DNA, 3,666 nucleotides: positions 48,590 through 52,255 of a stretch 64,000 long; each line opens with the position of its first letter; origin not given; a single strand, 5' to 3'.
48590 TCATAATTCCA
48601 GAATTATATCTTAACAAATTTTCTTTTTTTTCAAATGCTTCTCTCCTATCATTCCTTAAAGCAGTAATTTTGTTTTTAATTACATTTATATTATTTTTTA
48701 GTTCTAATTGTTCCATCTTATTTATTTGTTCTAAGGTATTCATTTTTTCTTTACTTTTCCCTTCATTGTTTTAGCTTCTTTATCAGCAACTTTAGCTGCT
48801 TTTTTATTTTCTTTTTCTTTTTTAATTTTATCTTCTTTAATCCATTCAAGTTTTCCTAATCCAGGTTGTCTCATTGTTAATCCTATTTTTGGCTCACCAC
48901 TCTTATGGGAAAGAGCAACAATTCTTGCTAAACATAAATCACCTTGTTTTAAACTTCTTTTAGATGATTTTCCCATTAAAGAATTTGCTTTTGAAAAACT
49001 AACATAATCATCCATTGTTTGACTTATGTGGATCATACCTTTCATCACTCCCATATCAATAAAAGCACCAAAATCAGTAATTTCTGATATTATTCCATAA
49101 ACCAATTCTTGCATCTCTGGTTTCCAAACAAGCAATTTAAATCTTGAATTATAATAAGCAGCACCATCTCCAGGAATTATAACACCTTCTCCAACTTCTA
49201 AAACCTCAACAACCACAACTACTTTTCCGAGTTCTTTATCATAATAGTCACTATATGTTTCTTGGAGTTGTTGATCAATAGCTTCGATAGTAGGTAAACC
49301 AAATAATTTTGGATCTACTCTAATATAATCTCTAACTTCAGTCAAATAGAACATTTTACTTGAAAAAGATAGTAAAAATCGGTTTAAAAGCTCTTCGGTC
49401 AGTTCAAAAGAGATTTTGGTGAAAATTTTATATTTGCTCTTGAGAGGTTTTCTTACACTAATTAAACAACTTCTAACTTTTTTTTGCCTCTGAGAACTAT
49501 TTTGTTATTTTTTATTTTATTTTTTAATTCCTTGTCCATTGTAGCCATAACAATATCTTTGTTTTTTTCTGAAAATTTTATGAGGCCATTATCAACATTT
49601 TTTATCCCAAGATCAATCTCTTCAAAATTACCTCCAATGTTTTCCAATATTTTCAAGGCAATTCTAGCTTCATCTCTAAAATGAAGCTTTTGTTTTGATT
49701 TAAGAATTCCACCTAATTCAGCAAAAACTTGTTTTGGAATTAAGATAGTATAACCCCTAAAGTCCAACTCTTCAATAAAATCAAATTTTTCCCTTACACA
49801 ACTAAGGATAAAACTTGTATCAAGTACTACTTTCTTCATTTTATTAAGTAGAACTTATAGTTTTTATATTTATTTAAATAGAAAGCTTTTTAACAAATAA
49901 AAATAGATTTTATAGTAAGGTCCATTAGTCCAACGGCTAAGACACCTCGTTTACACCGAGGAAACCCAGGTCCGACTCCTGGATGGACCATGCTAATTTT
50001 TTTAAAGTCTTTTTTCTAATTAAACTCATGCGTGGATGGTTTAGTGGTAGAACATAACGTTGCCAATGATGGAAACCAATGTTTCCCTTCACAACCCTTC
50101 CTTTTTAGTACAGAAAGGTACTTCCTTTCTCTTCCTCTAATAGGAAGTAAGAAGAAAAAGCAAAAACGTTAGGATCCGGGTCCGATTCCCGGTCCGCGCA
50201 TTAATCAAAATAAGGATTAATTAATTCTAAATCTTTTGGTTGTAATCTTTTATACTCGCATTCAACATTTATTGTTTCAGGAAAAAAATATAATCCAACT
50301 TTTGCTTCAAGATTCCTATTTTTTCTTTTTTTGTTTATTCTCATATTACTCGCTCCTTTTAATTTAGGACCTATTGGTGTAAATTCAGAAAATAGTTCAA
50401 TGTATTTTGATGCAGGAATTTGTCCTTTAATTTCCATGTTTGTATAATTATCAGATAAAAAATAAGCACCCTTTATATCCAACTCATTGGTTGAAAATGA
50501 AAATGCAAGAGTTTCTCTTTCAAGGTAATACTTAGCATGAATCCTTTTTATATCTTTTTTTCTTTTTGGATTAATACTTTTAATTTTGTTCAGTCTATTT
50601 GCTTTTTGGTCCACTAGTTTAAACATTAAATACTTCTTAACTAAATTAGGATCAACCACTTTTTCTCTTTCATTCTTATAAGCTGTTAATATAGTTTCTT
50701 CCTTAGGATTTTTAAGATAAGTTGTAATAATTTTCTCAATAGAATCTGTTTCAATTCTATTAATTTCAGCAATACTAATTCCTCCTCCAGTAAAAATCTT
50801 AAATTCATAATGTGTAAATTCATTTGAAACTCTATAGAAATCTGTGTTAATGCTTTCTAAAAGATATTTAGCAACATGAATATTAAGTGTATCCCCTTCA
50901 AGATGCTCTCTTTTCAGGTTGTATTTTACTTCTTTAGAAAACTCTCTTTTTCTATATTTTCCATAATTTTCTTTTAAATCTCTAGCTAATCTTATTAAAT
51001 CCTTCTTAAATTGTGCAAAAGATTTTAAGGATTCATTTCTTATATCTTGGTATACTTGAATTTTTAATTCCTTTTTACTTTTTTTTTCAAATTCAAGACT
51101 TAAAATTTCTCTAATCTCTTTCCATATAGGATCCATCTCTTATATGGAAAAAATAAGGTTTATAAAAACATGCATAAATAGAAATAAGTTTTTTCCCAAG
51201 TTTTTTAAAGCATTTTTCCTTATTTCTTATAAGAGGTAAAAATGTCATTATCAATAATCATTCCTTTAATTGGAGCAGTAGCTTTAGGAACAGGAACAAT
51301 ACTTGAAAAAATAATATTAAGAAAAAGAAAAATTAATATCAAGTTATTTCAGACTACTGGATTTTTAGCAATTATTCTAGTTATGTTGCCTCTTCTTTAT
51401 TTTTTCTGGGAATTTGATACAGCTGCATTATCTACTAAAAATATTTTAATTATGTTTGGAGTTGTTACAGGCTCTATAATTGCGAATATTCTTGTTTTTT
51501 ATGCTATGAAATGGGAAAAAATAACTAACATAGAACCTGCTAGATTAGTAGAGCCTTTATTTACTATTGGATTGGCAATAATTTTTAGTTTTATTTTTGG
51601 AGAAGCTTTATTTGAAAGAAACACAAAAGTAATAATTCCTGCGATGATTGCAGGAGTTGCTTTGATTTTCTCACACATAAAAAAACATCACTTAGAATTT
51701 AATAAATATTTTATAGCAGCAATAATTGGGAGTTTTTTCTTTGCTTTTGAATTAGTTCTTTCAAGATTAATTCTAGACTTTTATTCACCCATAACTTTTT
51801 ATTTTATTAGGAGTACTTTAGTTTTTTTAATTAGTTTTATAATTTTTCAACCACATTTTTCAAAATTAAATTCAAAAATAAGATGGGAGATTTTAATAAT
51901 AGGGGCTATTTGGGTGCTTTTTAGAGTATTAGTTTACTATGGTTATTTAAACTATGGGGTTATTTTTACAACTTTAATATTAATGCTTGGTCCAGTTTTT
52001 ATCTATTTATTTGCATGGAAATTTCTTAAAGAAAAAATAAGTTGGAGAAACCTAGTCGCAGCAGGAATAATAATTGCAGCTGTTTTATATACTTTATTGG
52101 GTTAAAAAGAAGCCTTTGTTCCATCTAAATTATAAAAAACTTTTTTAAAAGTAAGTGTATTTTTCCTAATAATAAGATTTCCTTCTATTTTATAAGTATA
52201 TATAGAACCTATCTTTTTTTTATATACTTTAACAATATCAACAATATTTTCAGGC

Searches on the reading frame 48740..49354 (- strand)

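Call 70: search_protein_families(library=pfam, max_evalue=0.001, proteins=[window:48740-49354:-])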
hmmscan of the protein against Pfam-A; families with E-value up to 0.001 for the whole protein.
window:48740-49354:- (204 aa): 2 families
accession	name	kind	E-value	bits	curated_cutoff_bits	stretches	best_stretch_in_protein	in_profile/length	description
PF03876.22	SHS2_Rpb7-N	-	4.1e-11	43.3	24.8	1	8-64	1-57/57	SHS2 domain found in N terminus of Rpb7p/Rpc25p/MJ0397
PF00575.29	S1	-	4.3e-08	33.9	22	1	78-141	1-55/74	S1 RNA binding domain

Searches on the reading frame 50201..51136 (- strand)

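Call 70: search_protein_families(library=pfam, max_evalue=0.001, proteins=[window:50201-51136:-])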
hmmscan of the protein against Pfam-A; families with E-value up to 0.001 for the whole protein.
window:50201-51136:- (311 aa): 0 families

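Call 71: search_protein_families(library=ncbifam, max_evalue=0.01, proteins=[window:50201-51136:-])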
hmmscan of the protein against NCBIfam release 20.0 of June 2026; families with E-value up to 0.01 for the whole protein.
window:50201-51136:- (311 aa): 1 family
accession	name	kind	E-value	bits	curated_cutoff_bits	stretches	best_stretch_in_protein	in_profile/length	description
TIGR00275.1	TIGR00275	subfamily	0.0061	15.4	183.8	0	13-127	247-360/401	aminoacetone oxidase family FAD-binding enzyme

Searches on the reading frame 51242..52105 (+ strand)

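Call 70: search_protein_families(library=pfam, max_evalue=0.001, proteins=[window:51242-52105:+])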
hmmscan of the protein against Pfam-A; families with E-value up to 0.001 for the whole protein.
window:51242-52105:+ (287 aa): 1 family
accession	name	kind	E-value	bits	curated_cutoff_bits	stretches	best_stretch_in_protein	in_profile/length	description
PF00892.27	EamA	-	2.1e-18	67.4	28.2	2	157-285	4-134/135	EamA-like transporter family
